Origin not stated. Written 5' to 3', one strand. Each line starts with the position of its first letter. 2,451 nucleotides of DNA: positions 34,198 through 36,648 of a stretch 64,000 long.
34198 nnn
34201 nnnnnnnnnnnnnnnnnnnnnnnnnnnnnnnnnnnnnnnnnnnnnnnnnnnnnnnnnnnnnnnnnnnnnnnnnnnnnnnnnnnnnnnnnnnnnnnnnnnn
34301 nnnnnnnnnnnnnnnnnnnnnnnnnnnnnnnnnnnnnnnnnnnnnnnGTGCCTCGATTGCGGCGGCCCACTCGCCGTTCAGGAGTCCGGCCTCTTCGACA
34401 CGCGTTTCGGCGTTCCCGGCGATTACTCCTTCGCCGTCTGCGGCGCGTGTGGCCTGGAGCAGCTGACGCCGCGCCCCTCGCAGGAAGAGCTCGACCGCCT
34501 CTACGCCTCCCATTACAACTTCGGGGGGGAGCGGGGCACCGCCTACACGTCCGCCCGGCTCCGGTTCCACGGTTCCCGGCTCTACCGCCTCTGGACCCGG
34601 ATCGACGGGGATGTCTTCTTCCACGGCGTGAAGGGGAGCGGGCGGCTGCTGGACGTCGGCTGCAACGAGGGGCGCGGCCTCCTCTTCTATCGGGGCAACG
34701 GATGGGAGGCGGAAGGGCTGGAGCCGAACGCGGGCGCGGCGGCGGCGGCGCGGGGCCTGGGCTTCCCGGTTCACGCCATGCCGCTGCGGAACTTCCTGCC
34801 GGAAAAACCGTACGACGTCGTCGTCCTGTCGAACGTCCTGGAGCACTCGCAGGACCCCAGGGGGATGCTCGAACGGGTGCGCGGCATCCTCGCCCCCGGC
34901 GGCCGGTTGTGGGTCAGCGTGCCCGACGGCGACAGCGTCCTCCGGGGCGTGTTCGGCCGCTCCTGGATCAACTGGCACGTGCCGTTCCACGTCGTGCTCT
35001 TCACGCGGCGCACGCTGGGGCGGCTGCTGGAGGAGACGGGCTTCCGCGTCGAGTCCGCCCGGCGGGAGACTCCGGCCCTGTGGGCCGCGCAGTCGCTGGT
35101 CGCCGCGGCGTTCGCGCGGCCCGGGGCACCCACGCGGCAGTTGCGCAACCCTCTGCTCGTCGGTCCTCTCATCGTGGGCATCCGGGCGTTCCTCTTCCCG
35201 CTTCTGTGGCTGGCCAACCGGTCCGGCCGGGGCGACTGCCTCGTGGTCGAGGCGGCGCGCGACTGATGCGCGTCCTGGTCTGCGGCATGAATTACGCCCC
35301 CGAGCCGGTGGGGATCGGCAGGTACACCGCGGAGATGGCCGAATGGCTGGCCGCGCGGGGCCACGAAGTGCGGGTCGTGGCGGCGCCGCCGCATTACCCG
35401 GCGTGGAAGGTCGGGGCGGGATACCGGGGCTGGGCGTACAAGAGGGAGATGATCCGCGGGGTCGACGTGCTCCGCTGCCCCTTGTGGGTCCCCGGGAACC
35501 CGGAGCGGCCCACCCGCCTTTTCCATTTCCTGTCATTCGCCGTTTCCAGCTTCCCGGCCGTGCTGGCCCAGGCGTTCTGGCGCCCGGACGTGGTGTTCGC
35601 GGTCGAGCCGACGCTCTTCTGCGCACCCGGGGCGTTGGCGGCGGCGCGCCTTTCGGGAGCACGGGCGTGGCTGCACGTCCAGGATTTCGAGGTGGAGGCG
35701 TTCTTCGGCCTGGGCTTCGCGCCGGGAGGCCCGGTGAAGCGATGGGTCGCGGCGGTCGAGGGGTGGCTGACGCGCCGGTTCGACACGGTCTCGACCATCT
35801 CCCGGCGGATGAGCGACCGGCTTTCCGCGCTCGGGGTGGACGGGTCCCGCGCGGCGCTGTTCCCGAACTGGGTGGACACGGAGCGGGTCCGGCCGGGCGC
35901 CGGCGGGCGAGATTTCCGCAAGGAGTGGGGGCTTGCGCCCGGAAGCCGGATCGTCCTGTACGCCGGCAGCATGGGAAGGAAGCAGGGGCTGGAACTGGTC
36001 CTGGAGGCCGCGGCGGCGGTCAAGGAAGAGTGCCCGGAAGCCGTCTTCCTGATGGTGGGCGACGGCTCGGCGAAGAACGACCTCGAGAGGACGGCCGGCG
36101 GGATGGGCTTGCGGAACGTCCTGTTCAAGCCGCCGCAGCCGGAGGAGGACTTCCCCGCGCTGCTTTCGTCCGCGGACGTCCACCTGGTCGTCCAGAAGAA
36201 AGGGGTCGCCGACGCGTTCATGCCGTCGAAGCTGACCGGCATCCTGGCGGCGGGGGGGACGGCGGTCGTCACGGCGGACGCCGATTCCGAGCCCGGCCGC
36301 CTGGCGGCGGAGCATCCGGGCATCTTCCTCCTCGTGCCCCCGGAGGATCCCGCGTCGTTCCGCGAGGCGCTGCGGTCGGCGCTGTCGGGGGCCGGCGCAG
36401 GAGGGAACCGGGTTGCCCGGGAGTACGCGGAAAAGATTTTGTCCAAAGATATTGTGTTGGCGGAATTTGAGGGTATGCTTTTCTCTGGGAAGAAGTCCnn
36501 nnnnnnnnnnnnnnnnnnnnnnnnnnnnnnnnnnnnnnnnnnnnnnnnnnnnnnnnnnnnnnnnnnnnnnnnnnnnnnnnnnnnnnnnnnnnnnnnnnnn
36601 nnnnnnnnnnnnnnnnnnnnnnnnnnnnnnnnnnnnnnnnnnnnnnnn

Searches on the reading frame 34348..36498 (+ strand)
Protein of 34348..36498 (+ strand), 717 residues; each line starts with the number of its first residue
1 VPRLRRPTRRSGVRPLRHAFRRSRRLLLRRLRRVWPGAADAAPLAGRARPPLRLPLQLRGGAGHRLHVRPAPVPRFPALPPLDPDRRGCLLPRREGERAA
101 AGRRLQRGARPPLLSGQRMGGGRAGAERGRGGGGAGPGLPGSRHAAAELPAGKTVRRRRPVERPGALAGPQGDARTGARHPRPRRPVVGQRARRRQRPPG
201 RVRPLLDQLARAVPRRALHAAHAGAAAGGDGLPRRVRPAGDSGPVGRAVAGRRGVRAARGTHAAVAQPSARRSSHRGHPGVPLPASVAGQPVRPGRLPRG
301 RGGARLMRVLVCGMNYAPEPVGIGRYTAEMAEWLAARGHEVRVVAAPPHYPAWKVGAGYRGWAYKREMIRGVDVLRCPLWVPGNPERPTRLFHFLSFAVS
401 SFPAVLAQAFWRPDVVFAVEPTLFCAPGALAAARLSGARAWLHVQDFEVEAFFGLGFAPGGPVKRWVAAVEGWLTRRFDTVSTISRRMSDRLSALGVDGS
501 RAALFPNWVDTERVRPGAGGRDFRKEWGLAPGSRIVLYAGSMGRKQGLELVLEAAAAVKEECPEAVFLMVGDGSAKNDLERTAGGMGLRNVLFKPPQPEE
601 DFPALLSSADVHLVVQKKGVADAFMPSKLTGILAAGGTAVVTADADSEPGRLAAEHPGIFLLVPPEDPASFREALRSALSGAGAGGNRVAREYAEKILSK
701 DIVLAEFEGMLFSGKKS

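Call 33: search_protein_families(library=pfam, proteins=[window:34348-36498:+], max_evalue=0.001)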
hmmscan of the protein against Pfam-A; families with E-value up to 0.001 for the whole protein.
window:34348-36498:+ (717 aa): 4 families
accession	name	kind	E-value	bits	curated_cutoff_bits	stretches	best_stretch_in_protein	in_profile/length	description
PF13579.12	Glyco_trans_4_4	-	4.2e-26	92.6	29.7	1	322-508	2-158/158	Glycosyl transferase 4-like domain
PF13439.12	Glyco_transf_4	-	1.2e-17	64.9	28.5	1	322-513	3-170/170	Glycosyltransferase Family 4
PF00534.26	Glycos_transf_1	-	2e-14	53.9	26.4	1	522-682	4-159/172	Glycosyl transferases group 1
PF13692.12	Glyco_trans_1_4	-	3.4e-13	50.5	27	1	534-679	2-140/142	Glycosyl transferases group 1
